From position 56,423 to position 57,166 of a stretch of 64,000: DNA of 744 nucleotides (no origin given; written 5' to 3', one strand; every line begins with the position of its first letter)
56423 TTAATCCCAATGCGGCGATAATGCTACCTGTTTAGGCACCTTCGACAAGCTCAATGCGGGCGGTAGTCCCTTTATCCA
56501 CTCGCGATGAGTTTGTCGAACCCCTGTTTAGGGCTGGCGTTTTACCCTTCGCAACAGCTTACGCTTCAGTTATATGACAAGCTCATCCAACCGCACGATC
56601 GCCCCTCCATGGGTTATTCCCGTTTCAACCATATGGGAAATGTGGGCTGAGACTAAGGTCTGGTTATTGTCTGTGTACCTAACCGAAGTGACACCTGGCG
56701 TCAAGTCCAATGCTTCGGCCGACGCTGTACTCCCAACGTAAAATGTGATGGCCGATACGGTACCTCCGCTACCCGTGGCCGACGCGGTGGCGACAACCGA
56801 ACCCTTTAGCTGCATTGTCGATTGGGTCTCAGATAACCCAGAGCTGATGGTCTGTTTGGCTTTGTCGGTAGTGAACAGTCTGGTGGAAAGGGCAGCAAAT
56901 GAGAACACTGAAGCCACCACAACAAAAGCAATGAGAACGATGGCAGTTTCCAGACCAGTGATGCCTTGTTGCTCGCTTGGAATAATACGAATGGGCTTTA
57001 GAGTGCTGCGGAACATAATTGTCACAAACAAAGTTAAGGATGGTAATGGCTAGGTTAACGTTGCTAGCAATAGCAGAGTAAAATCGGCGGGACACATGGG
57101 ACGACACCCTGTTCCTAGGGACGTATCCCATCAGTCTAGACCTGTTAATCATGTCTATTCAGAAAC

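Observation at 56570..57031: Orphan archaellin-like gene (archaeal class III signal peptide) embedded among ordinary bacterial genes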

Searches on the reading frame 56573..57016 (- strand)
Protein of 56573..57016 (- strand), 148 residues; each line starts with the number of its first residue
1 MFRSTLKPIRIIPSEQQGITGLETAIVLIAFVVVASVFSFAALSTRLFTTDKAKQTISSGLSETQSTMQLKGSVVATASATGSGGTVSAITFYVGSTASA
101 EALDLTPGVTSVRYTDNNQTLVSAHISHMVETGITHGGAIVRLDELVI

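Call 3: search_protein_families(library=pfam, proteins=[window:56573-57016:-], max_evalue=1)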
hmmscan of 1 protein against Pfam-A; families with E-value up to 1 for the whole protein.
seq(148 aa): 4 families
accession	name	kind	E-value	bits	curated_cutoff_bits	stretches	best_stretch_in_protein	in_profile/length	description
PF01917.21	Arch_flagellin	-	3.1e-17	63.8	29.5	1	18-123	1-102/162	Archaebacterial flagellin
PF18933.6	PsbP_2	-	0.029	14.8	27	1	26-66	1-41/184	PsbP-like protein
PF16014.10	SAP130_C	-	0.032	13.7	27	1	25-135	121-231/406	Histone deacetylase complex subunit SAP130 C-terminus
PF24072.1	T7_gp14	-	0.044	14.1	27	1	50-92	57-100/187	T7 virus internal virion protein gp14 family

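Call 4: search_protein_families(library=ncbifam, proteins=[window:56573-57016:-], max_evalue=1)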
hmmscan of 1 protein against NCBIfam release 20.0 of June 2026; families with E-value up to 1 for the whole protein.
seq(148 aa): 4 families
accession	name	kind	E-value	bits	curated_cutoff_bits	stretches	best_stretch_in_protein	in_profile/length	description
TIGR02537.2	arch_flag_Nterm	domain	2.1e-05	23.9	20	1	18-45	4-31/33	archaellin/type IV pilin N-terminal domain-containing protein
NF006325.0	PRK08541.1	subfamily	0.00016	21.6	210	1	15-123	7-112/221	flagellin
NF041556.1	tannase_B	equivalog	0.015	14.6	300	1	51-141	84-169/463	subtype B tannase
TIGR04205.1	classIII_w_PIP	hypoth_equivalog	0.33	11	65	1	21-65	6-50/67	class III signal peptide domain-containing protein, archaeosortase D/PIP-CTERM system-associated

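Call 6: find_homologous_proteins(query=window:56573-57016:-)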
Query seq(148 aa) (148 aa): 2850 proteins with E <= 0.001 among 2996 candidates; the best 120 are listed.
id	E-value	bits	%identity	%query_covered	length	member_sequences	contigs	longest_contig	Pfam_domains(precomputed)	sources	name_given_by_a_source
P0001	1.4e-82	292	100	100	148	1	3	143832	PF01917.22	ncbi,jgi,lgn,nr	ncbi:MAG: hypothetical protein O2909_00550 [Chloroflexi bacterium]|nr:hypothetical protein [Chlorofl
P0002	5.4e-65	235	93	91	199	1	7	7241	PF01917.22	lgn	-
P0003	7.6e-38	147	59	91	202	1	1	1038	PF01917.22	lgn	-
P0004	8.8e-38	147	61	80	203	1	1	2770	PF01917.22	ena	-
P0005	8.9e-38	147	68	77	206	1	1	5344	PF01917.22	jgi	-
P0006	2.0e-37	146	57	91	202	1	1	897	PF01917.22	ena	-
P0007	2.9e-37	145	65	82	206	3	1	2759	PF01917.22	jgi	jgi:flagellin FlaB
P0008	3.2e-37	145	69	72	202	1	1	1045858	PF01917.22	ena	-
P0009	3.6e-37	145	67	78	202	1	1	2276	PF01917.22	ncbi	ncbi:MAG: archaellin/type IV pilin N-terminal domain-containing protein [Dehalococcoidia bacterium]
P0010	5.3e-37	145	65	74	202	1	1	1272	PF01917.22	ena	-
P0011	7.4e-37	144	64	78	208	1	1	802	PF01917.22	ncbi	-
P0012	9.7e-37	144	68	72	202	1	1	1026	PF01917.22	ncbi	-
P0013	1.4e-36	143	65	81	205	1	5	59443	PF01917.22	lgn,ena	-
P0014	1.6e-36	143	61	82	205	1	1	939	PF01917.22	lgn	-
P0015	2.5e-36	142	66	77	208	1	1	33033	PF01917.22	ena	-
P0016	3.1e-36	142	66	78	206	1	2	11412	PF01917.22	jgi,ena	-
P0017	3.5e-36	142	57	89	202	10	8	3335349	PF01917.22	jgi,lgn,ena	jgi:flagellin FlaB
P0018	3.6e-36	142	68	77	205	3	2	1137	PF01917.22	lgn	-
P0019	3.7e-36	142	57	89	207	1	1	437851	PF01917.22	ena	-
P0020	3.7e-36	142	66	78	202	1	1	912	PF01917.22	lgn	-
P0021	4.3e-36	142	63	79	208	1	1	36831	PF01917.22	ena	-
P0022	4.4e-36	142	59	87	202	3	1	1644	PF01917.22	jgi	jgi:flagellin FlaB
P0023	4.8e-36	142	66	77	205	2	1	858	PF01917.22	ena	-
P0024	8.0e-36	141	61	84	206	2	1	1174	PF01917.22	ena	-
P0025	1.0e-35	140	55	93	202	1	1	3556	PF01917.22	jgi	jgi:flagellin FlaB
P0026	1.0e-35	140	59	89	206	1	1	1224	PF01917.22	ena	-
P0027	1.1e-35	140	57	91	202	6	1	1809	PF01917.22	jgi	jgi:flagellin FlaB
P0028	1.1e-35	140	58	91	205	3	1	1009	PF01917.22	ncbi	-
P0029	1.1e-35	140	62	79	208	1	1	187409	PF01917.22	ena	-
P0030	1.1e-35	140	63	77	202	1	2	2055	PF01917.22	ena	-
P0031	1.2e-35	140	59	81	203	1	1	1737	PF01917.22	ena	-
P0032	1.3e-35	140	56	88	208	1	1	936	PF01917.22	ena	-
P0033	1.7e-35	140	59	80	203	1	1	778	PF01917.22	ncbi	-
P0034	1.7e-35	140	58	88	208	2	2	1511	PF01917.22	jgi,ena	jgi:flagellin FlaB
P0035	1.8e-35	140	57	86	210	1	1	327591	PF01917.22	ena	-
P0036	1.8e-35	140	62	80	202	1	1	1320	PF01917.22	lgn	-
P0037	1.9e-35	140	65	77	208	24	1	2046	PF01917.22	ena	-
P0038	2.0e-35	140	59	81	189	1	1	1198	PF01917.22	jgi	-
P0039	2.1e-35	139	61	84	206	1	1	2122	PF01917.22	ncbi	-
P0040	2.1e-35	139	63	81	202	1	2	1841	PF01917.22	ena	-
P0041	2.1e-35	139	67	72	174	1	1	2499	PF01917.22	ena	-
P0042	2.2e-35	139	65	77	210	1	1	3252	PF01917.22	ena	-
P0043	2.3e-35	139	58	83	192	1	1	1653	PF01917.22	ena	-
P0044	2.3e-35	139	60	84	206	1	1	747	PF01917.22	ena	-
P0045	2.5e-35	139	56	89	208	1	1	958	PF01917.22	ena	-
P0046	2.8e-35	139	62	79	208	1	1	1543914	PF01917.22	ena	-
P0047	3.0e-35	139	60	86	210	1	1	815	PF01917.22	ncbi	-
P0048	3.2e-35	139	67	71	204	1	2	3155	PF01917.22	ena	-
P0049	3.4e-35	139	60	81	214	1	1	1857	PF01917.22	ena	-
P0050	3.5e-35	139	59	80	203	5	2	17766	PF01917.22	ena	-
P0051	3.7e-35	139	62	77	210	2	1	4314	PF01917.22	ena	-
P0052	3.7e-35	139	64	77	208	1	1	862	PF01917.22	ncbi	-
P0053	4.2e-35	138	63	73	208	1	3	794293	PF01917.22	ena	-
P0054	4.4e-35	138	62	77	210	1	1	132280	PF01917.22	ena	-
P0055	4.4e-35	138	59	85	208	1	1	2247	PF01917.22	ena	-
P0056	4.7e-35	138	68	72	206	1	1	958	PF01917.22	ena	-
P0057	4.7e-35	138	62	81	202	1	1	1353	PF01917.22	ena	-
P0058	4.7e-35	138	64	77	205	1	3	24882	PF01917.22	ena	-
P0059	5.1e-35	138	68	72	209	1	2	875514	PF01917.22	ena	-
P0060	5.2e-35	138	64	77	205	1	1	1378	PF01917.22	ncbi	-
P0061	5.9e-35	138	63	80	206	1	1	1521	PF01917.22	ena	-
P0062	7.4e-35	138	56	89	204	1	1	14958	PF01917.22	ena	-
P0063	8.0e-35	138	58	84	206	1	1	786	PF01917.22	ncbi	-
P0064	8.1e-35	138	64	77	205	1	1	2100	PF01917.22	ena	-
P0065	8.3e-35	138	61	81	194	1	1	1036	PF01917.22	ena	-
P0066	9.0e-35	137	58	86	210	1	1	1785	PF01917.22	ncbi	-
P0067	9.0e-35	137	61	81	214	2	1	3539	PF01917.22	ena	-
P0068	9.1e-35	137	55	90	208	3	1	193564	PF01917.22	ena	-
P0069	9.5e-35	137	65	75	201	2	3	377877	PF01917.22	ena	-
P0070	9.9e-35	137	64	72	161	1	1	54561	PF01917.22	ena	-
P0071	1.1e-34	137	66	72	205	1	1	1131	PF01917.22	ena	-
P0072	1.1e-34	137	55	89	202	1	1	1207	PF01917.22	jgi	jgi:archaeal flagellin FlaB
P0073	1.1e-34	137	66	72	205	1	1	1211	PF01917.22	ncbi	-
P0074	1.1e-34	137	58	82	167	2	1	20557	PF01917.22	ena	-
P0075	1.2e-34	137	63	73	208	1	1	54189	PF01917.22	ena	-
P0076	1.3e-34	137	58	81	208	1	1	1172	PF01917.22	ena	-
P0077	1.3e-34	137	58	76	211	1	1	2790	PF01917.22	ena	-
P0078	1.4e-34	137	66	71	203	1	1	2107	PF01917.22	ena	-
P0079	1.4e-34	137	62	84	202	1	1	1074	PF01917.22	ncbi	-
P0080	1.4e-34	137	59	86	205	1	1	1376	PF01917.22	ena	-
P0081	1.5e-34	137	59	77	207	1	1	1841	PF01917.22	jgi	jgi:flagellin FlaB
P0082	1.5e-34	137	60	84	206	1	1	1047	PF01917.22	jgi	-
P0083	1.5e-34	137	66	72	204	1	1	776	PF01917.22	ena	-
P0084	1.6e-34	137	63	77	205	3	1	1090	PF01917.22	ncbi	-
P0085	1.7e-34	137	60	83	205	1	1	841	PF01917.22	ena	-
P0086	1.8e-34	136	62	79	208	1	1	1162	PF01917.22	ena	-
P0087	1.8e-34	136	59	81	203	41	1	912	PF01917.22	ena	-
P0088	1.9e-34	136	60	84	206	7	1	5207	PF01917.22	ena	-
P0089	2.0e-34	136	64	73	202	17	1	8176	PF01917.22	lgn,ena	-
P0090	2.0e-34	136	63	76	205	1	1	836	PF01917.22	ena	-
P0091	2.1e-34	136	58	82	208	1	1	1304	PF01917.22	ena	-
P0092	2.3e-34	136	59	77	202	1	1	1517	PF01917.22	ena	-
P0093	2.3e-34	136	61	81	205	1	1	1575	PF01917.22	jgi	jgi:flagellin FlaB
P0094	2.3e-34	136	54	95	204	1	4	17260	PF01917.22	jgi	jgi:flagellin FlaB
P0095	2.4e-34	136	62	79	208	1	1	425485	PF01917.22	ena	-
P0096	2.5e-34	136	62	79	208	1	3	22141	PF01917.22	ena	-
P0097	2.6e-34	136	58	81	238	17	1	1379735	PF01917.22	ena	-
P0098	2.6e-34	136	59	77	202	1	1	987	PF01917.22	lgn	-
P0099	2.6e-34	136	59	77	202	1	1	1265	PF01917.22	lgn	-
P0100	2.8e-34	136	59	81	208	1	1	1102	PF01917.22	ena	-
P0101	3.1e-34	136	63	76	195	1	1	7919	PF01917.22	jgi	jgi:flagellin FlaB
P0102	3.3e-34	136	65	73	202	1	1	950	PF01917.22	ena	-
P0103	3.3e-34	136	66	72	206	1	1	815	PF01917.22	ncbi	-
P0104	3.4e-34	136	60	80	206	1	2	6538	PF01917.22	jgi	jgi:archaeal flagellin FlaB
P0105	3.4e-34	136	56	81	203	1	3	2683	PF01917.22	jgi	jgi:archaeal flagellin FlaB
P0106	3.5e-34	136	64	75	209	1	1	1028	PF01917.22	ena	-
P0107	3.5e-34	136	59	84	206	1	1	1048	PF01917.22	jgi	-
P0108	3.8e-34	135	61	80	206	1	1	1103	PF01917.22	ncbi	-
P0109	3.9e-34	135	66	72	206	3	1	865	PF01917.22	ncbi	-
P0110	3.9e-34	135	60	84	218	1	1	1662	PF01917.22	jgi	-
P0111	4.3e-34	135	58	76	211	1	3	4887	PF01917.22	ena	-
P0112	4.3e-34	135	59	81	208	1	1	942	PF01917.22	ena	-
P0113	4.3e-34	135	63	76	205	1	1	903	PF01917.22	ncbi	-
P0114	4.4e-34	135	55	81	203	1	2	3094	PF01917.22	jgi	jgi:archaeal flagellin FlaB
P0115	4.4e-34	135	56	84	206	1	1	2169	PF01917.22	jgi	jgi:archaeal flagellin FlaB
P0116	4.7e-34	135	59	77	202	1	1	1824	PF01917.22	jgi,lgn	jgi:flagellin FlaB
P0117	4.9e-34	135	62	79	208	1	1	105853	PF01917.22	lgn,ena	-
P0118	5.0e-34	135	58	76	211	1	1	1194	PF01917.22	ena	-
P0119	5.1e-34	135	65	76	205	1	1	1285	PF01917.22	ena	-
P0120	5.2e-34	135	60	80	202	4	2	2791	PF01917.22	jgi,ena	-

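Call 11: find_encoding_contigs(protein=P0002, flank=10000, max_places=8)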
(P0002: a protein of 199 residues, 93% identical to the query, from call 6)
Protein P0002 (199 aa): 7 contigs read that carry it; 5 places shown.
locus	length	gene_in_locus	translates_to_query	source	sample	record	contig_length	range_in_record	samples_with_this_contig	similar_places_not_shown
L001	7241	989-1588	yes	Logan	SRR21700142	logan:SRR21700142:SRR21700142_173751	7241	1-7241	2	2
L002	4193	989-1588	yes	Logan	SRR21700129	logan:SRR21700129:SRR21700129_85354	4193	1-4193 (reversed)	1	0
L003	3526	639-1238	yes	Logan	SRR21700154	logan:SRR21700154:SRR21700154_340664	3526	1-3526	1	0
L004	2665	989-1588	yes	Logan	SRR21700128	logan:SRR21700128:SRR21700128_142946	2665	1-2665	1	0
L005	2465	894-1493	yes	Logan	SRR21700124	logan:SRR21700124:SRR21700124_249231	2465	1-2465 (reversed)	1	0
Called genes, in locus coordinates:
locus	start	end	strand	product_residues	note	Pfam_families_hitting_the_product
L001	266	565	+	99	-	-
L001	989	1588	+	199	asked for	PF01917:Flagellin_arch-type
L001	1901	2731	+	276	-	-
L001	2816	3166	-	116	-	-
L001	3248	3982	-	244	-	PF00730:HhH-GPD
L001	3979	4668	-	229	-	PF17746:SfsA_N, PF03749:SfsA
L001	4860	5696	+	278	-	PF00215:OMPdecase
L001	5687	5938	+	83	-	PF06107:DUF951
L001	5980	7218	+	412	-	PF07690:MFS_1, PF12832:MFS_1_like (weak), PF00083:Sugar_tr, PF12832:MFS_1_like (weak), PF00083:Sugar_tr, PF07690:MFS_1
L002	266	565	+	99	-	-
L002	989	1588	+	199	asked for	PF01917:Flagellin_arch-type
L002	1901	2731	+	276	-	-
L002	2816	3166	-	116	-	-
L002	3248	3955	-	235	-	PF00730:HhH-GPD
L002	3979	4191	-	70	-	?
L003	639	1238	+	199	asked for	PF01917:Flagellin_arch-type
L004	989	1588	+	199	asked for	PF01917:Flagellin_arch-type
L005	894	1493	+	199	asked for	PF01917:Flagellin_arch-type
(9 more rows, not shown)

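Call 12: find_encoding_contigs(protein=P0001, flank=10000, max_places=6)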
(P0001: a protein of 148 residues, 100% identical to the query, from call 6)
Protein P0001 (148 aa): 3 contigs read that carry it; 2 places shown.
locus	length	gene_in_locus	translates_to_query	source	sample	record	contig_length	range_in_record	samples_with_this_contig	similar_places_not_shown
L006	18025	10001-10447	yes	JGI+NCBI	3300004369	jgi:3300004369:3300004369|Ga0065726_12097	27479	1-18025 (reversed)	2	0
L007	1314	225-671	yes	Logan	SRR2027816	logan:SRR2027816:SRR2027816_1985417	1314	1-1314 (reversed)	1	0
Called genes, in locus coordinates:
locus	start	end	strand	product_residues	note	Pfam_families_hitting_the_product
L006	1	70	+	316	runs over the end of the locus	PF06739:SBBP (faint), PF17170:DUF5128 (weak), PF01436:NHL (weak)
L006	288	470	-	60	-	PF03966:Trm112p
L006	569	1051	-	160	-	PF06181:Urate_ox_N (weak)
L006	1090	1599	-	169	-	PF00578:AhpC-TSA, PF08534:Redoxin, PF00085:Thioredoxin (faint), PF13098:Thioredoxin_2, PF13905:Thioredoxin_8 (weak)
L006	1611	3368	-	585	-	PF01019:G_glu_transpept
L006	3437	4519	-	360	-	PF00296:Bac_luciferase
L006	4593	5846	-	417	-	PF02812:ELFV_dehydrog_N, PF00208:ELFV_dehydrog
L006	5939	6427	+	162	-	-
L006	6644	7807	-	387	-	PF00296:Bac_luciferase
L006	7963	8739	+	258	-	PF00106:adh_short, PF13561:adh_short_C2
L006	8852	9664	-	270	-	PF12146:Hydrolase_4, PF00561:Abhydrolase_1, PF12697:Abhydrolase_6, PF03096:Ndr (weak)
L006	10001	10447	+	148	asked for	PF01917:Flagellin_arch-type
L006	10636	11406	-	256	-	-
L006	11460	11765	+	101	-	-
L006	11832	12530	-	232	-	PF00730:HhH-GPD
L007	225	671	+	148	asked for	PF01917:Flagellin_arch-type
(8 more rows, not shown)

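Call 14: find_encoding_contigs(protein=P0017, flank=10000, max_places=3)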
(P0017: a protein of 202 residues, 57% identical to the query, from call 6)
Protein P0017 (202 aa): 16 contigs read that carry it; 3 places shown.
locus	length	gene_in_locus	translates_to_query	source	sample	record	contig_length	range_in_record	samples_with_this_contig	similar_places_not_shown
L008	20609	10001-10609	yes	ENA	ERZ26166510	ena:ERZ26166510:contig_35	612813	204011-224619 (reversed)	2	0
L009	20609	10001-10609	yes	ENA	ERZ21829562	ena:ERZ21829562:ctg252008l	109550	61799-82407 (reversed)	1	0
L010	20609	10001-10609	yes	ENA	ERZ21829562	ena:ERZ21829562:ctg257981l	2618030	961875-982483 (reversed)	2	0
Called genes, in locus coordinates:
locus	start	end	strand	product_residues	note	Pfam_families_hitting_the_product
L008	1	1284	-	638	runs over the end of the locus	PF16177:ACAS_N, PF00501:AMP-binding, PF13193:AMP-binding_C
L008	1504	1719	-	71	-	-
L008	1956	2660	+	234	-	PF00581:Rhodanese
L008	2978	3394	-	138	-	-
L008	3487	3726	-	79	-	-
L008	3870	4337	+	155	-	PF13518:HTH_28 (weak), PF13551:HTH_29 (weak), PF13565:HTH_32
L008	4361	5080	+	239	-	PF13358:DDE_3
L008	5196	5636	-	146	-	PF01609:DDE_Tnp_1 (weak)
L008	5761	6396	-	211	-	PF13808:DDE_Tnp_1_assoc, PF01609:DDE_Tnp_1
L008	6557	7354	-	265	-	PF00106:adh_short, PF08659:KR, PF13561:adh_short_C2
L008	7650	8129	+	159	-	PF00111:Fer2 (weak), PF01799:Fer2_2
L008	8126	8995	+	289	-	PF00941:FAD_binding_5, PF03450:CO_deh_flav_C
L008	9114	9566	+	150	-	PF06240:COXG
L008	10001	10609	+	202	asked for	PF01917:Flagellin_arch-type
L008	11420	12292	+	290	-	-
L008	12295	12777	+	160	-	PF01917:Flagellin_arch-type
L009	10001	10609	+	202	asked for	PF01917:Flagellin_arch-type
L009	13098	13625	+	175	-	PF01917:Flagellin_arch-type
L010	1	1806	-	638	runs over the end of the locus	PF16177:ACAS_N, PF00501:AMP-binding, PF13193:AMP-binding_C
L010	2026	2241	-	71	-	-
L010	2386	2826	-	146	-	PF01609:DDE_Tnp_1 (weak)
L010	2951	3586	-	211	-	PF13808:DDE_Tnp_1_assoc, PF01609:DDE_Tnp_1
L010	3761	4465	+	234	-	PF00581:Rhodanese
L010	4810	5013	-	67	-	-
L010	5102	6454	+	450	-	PF03050:DDE_Tnp_IS66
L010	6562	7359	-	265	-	PF00106:adh_short, PF08659:KR, PF13561:adh_short_C2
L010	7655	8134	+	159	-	PF00111:Fer2 (weak), PF01799:Fer2_2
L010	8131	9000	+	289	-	PF00941:FAD_binding_5, PF03450:CO_deh_flav_C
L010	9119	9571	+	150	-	PF06240:COXG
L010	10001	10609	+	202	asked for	PF01917:Flagellin_arch-type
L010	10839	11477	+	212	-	-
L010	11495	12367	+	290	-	-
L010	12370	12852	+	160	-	PF01917:Flagellin_arch-type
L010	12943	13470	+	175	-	PF01917:Flagellin_arch-type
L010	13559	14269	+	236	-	PF05625:PAXNEB (faint), PF06745:ATPase, PF23442:DUF7125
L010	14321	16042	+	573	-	PF00437:T2SSE, PF13555:AAA_29 (faint)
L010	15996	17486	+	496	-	-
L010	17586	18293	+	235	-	-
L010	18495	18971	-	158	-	PF13690:CheX, PF04509:CheC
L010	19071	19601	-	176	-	-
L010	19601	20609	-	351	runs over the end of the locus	PF13487:HD_5, PF01966:HD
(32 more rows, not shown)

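Call 15: find_encoding_contigs(protein=P0008, flank=10000, max_places=2)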
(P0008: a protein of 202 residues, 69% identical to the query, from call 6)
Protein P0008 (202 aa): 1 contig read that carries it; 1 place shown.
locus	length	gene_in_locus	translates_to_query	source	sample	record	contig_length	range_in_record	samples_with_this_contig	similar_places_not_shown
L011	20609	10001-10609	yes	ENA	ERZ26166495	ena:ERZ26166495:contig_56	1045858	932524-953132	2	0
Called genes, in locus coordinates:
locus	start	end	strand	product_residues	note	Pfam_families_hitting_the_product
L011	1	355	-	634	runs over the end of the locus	PF16177:ACAS_N, PF00501:AMP-binding, PF13193:AMP-binding_C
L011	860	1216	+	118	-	PF13650:Asp_protease_2 (weak), PF13975:gag-asp_proteas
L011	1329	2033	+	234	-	PF00581:Rhodanese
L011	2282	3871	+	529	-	PF13175:AAA_15, PF13476:AAA_23 (faint), PF13304:AAA_21 (faint), PF13175:AAA_15 (weak)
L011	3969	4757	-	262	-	PF00106:adh_short, PF08659:KR, PF13561:adh_short_C2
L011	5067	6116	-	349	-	PF09863:DUF2090 (weak), PF01791:DeoC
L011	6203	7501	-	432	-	PF00365:PFK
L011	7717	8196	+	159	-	PF00111:Fer2 (weak), PF13085:Fer2_3 (weak), PF01799:Fer2_2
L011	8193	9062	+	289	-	PF00941:FAD_binding_5, PF03450:CO_deh_flav_C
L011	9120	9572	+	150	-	PF06240:COXG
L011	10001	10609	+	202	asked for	PF01917:Flagellin_arch-type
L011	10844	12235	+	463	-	-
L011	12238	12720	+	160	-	PF01917:Flagellin_arch-type (weak)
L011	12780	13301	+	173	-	PF01917:Flagellin_arch-type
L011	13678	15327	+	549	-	PF00437:T2SSE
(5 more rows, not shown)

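Call 21: search_protein_families(library=pfam, proteins=[L001:1901-2731:+, L001:209-565:+, L010:10839-11477:+, L010:11495-12367:+, L010:15996-17486:+, L010:17586-18293:+, L010:12370-12852:+], max_evalue=0.01)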
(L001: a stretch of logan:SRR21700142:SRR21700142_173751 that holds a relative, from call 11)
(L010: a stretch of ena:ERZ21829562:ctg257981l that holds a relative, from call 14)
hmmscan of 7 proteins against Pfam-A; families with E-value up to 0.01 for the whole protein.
L001:1901-2731:+ (276 aa): 1 family
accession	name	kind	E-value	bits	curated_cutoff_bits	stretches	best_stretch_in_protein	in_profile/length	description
PF24016.2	DUF7330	-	3.4e-05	23.9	27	0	36-109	84-151/187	Domain of unknown function (DUF7330)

L001:209-565:+ (118 aa): 0 families

L010:10839-11477:+ (212 aa): 0 families

L010:11495-12367:+ (290 aa): 0 families

L010:15996-17486:+ (496 aa): 0 families

L010:17586-18293:+ (235 aa): 1 family
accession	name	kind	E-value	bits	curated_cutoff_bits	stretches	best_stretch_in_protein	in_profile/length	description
PF05793.18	TFIIF_alpha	-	0.0037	16.4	27.1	1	10-90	292-371/528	Transcription initiation factor IIF, alpha subunit (TFIIF-alpha)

L010:12370-12852:+ (160 aa): 1 family
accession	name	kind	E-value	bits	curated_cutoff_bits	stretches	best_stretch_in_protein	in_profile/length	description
PF01917.21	Arch_flagellin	-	3.4e-08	34.4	29.5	1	5-155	5-159/162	Archaebacterial flagellin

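Call 24: list_cluster_members(proteins=[P0001, P0009])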
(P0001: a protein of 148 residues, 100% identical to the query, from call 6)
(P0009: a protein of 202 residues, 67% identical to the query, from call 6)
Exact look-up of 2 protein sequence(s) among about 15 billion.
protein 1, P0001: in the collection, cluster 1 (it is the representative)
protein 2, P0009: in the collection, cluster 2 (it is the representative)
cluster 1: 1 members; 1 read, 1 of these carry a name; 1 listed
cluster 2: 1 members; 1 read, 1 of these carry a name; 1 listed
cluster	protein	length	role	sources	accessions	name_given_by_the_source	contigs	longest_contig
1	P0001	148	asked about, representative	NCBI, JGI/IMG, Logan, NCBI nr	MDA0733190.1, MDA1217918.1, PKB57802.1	MAG: hypothetical protein O2909_00550 [Chloroflexi bacterium] | hypothetical protein [Chloroflexota bacterium]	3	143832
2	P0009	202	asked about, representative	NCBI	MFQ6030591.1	MAG: archaellin/type IV pilin N-terminal domain-containing protein [Dehalococcoidia ...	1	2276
